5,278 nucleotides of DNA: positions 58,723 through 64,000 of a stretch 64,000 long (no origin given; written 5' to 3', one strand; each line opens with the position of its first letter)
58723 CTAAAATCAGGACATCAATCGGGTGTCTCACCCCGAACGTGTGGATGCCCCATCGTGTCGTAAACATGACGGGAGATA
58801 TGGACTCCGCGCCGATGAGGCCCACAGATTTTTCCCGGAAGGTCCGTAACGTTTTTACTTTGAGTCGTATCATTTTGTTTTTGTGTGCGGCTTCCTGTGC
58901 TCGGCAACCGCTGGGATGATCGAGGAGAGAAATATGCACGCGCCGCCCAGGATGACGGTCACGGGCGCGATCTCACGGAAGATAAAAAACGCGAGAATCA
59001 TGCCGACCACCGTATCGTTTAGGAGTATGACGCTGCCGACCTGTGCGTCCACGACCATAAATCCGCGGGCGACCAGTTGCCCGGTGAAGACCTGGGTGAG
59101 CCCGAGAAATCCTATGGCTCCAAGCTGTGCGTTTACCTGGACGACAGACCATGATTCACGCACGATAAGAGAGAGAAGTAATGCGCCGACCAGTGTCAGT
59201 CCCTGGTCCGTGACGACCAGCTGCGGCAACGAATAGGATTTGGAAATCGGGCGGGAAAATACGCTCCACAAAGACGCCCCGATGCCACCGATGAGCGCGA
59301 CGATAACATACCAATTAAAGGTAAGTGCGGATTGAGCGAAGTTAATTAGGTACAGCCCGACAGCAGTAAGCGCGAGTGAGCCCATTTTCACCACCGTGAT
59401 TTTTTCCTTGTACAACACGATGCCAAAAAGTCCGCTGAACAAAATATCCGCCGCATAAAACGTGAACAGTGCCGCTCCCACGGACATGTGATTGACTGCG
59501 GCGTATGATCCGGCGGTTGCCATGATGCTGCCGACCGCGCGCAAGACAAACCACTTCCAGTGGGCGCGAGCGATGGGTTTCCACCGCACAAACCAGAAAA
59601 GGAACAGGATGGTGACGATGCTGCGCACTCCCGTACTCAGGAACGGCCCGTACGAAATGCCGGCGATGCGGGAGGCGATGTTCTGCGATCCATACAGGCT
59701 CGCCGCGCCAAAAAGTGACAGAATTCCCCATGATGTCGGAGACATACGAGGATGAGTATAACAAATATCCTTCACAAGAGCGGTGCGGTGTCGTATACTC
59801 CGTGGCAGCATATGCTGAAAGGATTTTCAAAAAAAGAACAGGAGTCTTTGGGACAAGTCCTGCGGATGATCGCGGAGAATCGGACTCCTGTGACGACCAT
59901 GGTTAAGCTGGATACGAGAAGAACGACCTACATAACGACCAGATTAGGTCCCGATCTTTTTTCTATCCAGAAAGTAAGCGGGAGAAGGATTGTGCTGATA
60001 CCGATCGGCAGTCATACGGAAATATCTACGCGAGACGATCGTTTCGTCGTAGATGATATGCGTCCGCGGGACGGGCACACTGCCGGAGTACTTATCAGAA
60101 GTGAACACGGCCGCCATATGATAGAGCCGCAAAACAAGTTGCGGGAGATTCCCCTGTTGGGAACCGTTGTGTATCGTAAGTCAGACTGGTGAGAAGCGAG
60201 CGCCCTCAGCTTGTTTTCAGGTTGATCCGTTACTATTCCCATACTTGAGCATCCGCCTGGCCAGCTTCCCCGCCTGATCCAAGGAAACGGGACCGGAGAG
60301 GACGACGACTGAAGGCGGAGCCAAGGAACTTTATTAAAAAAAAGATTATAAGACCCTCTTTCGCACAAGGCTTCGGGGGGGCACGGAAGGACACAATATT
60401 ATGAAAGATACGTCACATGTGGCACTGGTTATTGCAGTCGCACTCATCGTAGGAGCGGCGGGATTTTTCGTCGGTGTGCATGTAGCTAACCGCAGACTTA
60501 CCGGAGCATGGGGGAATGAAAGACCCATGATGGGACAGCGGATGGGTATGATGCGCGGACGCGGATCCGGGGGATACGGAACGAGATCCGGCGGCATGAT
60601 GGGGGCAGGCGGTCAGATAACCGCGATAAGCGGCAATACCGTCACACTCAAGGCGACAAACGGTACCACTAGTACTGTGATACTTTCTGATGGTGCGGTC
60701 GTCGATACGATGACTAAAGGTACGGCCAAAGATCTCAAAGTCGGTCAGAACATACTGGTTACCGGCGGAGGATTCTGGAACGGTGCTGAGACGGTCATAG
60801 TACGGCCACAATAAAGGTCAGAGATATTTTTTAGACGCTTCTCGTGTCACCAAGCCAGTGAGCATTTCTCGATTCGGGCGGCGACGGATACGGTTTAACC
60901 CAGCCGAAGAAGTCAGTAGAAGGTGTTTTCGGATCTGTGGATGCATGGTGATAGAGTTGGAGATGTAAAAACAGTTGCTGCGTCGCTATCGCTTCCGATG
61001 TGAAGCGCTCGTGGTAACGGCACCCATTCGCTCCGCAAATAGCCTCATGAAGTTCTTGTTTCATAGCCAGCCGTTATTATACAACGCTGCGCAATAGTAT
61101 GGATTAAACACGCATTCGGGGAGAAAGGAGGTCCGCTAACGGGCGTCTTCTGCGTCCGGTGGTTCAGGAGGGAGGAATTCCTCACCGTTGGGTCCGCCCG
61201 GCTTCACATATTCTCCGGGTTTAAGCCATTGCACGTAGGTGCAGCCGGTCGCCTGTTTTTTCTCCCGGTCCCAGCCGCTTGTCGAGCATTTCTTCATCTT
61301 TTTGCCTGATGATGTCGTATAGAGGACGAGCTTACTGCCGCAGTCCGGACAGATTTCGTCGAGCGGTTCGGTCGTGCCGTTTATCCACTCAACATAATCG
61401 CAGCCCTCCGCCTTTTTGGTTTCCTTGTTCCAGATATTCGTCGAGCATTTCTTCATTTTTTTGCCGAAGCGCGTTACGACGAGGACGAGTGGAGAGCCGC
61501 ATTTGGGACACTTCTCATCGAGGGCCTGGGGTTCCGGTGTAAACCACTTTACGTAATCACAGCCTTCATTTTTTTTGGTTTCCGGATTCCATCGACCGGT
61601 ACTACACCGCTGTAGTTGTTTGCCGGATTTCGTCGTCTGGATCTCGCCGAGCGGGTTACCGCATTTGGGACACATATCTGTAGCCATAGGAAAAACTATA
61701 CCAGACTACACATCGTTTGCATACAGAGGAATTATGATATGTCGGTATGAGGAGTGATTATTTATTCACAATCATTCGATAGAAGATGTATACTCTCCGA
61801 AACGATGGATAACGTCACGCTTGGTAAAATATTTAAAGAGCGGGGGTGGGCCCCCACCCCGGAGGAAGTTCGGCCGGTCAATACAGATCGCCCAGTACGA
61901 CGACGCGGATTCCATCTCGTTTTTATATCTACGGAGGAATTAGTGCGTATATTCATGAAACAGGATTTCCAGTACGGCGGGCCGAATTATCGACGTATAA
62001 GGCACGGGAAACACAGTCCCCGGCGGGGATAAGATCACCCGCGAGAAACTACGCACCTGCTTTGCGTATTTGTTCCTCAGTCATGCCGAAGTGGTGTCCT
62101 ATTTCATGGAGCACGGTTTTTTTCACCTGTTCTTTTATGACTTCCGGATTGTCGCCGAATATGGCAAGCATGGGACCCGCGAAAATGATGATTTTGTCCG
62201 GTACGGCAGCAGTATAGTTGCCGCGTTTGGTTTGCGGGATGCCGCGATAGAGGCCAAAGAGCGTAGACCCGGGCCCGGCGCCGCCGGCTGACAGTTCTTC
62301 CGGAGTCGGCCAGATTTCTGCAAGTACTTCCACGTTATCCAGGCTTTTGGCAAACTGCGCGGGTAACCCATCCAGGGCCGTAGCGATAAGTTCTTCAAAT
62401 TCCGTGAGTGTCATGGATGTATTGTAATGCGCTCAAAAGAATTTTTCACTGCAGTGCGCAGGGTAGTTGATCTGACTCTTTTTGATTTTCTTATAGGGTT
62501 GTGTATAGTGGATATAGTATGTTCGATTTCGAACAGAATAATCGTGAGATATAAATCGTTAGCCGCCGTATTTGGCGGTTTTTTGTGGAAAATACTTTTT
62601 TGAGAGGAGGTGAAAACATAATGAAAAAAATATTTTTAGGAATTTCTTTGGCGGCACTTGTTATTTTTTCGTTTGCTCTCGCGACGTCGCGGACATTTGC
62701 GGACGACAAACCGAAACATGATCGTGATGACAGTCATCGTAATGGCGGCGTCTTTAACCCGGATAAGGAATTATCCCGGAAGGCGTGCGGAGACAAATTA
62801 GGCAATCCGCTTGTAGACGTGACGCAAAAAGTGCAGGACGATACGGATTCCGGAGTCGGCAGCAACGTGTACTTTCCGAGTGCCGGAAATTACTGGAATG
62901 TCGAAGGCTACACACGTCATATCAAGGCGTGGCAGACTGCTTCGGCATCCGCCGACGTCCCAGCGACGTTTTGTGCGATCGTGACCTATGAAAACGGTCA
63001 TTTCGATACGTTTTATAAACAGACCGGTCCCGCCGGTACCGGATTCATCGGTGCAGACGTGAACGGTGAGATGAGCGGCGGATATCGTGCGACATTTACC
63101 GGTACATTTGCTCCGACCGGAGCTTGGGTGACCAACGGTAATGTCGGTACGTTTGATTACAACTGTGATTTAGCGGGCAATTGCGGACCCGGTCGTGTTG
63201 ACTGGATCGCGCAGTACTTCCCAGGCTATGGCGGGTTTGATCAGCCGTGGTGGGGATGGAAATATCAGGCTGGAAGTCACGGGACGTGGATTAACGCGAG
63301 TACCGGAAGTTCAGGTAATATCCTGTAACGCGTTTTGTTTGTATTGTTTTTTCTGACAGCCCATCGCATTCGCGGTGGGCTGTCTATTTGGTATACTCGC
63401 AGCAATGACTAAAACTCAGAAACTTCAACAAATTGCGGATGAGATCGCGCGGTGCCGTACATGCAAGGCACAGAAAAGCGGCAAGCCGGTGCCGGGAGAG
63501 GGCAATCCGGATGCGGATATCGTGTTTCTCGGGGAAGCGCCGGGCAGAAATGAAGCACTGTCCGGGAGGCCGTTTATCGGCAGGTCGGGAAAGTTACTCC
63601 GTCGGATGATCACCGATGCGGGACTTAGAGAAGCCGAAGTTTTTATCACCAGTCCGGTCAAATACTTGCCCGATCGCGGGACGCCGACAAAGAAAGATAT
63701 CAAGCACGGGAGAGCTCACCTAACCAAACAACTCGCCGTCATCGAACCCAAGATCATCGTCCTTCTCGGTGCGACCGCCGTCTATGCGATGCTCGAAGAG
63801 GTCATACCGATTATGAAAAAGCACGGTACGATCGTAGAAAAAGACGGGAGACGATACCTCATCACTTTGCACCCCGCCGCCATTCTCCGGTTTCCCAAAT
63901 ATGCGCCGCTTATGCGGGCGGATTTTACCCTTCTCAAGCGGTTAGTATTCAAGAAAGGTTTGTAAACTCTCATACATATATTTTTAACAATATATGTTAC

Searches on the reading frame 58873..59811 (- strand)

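Call 70: search_protein_families(library=pfam, proteins=[window:58873-59811:-], max_evalue=0.001)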
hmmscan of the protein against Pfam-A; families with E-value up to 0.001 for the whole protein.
window:58873-59811:- (313 aa): 1 family
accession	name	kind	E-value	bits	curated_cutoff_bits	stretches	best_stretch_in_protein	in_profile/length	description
PF00892.27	EamA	-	1.6e-13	51.6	28.2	2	28-157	2-134/135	EamA-like transporter family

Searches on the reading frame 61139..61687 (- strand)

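Call 70: search_protein_families(library=pfam, proteins=[window:61139-61687:-], max_evalue=0.001)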
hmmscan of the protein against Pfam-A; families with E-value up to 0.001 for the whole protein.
window:61139-61687:- (183 aa): 11 families
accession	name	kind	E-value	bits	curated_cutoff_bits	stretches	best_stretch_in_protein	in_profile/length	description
PF01396.24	Zn_ribbon_Top1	-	4.1e-10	39.7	32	1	57-76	1-20/39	Topoisomerase DNA binding C4 zinc finger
PF06677.18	Auto_anti-p27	-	2.3e-06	28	24.1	0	56-68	14-26/40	Sjogren's syndrome/scleroderma autoantigen 1 (Autoantigen p27)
PF13453.11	Zn_ribbon_TFIIB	-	7.3e-06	25.7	22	0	5-29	1-23/41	Transcription factor zinc-finger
PF03119.21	DNA_ligase_ZBD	-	1.8e-05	24.9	25.8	0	59-68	1-10/27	NAD-dependent DNA ligase C4 zinc finger domain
PF13240.11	Zn_Ribbon_1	-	1.8e-05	24.8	25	0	59-67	15-23/23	zinc-ribbon domain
PF09723.15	Zn_ribbon_8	-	4.1e-05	23.9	34.4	0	102-119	19-36/41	Zinc ribbon domain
PF23549.1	Zn_ribbon_GRF_2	-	4.3e-05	23.6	27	0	59-73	3-17/45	GRF-like zinc ribbon domain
PF13005.12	zf-IS66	-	0.00017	22.3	27.3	0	110-120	1-11/46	zinc-finger binding domain of transposase IS66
PF13248.11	Zn_ribbon_3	-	0.00036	20.3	27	0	107-120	13-26/26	zinc-ribbon domain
PF08271.17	Zn_Ribbon_TF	-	0.00048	20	29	0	112-127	2-17/43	TFIIB zinc-binding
PF12760.12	Zn_ribbon_IS1595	-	0.00065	20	25.4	0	111-134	19-40/46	Transposase zinc-ribbon domain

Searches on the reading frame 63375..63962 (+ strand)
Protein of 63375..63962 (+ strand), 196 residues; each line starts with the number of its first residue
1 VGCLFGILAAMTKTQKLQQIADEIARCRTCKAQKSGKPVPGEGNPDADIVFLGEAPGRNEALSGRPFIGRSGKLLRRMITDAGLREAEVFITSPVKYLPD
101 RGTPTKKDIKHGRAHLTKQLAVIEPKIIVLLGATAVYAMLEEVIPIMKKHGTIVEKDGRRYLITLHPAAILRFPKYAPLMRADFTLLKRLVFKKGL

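Call 70: search_protein_families(library=pfam, proteins=[window:63375-63962:+], max_evalue=0.001)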
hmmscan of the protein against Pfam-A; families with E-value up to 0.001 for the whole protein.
window:63375-63962:+ (196 aa): 1 family
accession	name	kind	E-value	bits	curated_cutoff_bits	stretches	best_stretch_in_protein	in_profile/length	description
PF03167.25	UDG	-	1.3e-32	113.3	24.3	1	40-175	1-126/141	Uracil DNA glycosylase superfamily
